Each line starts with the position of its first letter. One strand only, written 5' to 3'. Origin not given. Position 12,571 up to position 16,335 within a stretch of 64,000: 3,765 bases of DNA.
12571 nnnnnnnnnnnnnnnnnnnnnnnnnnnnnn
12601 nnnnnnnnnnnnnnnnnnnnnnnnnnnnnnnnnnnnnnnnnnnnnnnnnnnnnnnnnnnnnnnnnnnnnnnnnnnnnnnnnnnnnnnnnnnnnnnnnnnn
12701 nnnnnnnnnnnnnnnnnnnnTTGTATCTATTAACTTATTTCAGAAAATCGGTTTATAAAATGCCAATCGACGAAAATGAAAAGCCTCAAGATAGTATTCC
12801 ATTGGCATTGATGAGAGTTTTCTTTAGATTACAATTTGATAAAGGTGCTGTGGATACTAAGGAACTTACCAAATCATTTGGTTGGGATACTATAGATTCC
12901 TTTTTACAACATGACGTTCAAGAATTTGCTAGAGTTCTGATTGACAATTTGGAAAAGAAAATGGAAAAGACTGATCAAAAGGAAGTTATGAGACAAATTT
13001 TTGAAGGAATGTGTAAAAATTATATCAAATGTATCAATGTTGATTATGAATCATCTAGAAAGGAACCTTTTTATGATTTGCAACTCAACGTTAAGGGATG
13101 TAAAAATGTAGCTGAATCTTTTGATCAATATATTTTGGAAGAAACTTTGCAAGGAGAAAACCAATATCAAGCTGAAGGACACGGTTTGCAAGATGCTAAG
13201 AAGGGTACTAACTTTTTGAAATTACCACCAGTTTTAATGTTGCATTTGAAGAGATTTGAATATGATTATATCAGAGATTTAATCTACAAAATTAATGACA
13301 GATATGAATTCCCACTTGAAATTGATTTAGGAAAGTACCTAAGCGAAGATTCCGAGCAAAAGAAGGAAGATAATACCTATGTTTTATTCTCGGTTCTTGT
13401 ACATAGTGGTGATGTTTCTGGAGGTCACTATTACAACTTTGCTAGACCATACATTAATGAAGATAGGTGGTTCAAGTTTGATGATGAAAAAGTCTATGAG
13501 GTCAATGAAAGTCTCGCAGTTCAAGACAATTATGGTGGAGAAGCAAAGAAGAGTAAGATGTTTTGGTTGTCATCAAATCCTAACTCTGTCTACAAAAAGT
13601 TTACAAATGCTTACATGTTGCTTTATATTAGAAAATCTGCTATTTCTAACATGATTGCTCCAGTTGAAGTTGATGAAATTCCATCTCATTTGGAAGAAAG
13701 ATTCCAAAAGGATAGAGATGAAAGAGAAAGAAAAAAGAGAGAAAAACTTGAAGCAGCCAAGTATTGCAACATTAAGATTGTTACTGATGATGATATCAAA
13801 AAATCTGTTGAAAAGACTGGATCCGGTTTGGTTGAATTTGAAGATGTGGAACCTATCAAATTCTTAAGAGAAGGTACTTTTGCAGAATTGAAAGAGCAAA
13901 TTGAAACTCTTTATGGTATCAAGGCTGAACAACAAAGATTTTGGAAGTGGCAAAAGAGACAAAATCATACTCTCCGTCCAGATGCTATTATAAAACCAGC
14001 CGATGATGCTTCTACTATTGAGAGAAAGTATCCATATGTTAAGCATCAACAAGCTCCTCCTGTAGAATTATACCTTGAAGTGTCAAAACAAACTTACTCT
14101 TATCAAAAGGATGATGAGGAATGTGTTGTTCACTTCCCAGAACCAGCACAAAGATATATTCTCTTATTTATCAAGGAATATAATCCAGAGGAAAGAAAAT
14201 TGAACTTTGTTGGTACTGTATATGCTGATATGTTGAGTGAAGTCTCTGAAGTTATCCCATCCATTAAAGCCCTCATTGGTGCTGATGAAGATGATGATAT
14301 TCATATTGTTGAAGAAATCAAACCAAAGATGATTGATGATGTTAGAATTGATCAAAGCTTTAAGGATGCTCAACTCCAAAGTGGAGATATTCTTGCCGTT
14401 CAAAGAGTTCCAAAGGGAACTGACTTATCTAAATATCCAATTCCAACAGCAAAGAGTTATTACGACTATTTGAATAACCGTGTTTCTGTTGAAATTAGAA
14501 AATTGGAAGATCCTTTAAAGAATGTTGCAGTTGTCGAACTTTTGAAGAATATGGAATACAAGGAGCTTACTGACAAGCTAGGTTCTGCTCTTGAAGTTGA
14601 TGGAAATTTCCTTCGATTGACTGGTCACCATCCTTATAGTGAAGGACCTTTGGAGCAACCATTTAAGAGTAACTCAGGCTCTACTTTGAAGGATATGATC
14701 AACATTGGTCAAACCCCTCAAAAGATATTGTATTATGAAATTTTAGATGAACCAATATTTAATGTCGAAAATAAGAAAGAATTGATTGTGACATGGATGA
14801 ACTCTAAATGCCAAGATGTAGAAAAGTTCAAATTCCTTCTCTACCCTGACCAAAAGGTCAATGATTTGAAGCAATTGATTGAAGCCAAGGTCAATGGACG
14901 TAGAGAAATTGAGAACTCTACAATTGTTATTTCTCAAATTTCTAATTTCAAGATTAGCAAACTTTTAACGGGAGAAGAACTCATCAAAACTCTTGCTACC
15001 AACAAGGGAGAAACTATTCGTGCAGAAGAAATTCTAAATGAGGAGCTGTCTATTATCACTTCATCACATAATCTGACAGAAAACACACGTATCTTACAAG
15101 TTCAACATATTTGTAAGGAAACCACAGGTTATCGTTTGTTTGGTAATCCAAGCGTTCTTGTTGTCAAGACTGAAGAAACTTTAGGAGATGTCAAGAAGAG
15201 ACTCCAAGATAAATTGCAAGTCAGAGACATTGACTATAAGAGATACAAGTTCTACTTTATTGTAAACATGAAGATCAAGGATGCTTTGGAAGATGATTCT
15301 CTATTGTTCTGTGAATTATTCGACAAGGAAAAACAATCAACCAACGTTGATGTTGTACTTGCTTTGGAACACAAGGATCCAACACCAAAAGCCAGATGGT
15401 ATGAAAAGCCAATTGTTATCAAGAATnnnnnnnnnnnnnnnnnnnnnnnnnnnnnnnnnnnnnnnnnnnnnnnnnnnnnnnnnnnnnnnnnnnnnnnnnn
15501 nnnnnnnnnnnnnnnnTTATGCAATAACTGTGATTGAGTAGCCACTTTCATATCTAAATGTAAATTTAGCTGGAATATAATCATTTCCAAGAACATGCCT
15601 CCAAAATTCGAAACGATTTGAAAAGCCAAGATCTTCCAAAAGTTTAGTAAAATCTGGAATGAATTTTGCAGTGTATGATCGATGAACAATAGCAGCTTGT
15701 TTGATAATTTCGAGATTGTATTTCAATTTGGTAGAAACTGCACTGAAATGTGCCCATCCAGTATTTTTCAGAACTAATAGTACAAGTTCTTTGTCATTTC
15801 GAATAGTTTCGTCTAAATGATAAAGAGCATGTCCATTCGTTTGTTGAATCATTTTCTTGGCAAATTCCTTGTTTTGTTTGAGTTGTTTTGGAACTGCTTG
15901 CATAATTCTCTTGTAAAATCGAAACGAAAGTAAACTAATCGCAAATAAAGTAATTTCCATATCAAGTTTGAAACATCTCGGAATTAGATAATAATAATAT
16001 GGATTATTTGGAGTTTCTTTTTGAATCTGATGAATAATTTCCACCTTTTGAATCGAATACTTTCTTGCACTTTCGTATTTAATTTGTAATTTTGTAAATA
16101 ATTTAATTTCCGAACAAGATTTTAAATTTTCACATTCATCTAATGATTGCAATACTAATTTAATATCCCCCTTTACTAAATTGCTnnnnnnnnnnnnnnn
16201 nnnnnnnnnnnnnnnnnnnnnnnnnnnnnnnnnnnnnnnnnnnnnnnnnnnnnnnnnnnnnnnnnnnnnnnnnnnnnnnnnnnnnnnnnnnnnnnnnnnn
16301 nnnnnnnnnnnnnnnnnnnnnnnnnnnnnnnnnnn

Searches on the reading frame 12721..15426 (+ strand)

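Call 53: search_protein_families(library=pfam, proteins=[window:12721-15426:+], max_evalue=0.01)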
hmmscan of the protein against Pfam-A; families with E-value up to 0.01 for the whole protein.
window:12721-15426:+ (902 aa): 5 families
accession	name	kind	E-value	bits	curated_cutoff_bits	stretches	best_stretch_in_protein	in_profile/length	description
PF12436.14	USP7_ICP0_bdg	-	1.9e-63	214.5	27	1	405-660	1-241/241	ICP0-binding domain of Ubiquitin-specific protease 7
PF00443.35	UCH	-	1.2e-45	156.5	23.9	1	5-302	23-254/254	Ubiquitin carboxyl-terminal hydrolase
PF14533.12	USP7_C2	-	8.5e-43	146.9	29.4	1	670-889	2-204/204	Ubiquitin-specific protease C-terminal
PF13423.12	UCH_1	-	1.3e-12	48.5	22.2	1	62-258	95-317/317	Ubiquitin carboxyl-terminal hydrolase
PF00240.29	ubiquitin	-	4.5e-05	23.6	25.4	0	379-407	13-41/72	Ubiquitin family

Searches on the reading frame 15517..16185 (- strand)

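Call 53: search_protein_families(library=pfam, proteins=[window:15517-16185:-], max_evalue=0.01)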
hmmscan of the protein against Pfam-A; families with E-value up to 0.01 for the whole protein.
window:15517-16185:- (222 aa): 1 family
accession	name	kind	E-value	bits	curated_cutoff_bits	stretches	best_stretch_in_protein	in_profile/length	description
PF13475.11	DUF4116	-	5.7e-13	48.6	24.9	1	105-145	1-40/49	Domain of unknown function (DUF4116)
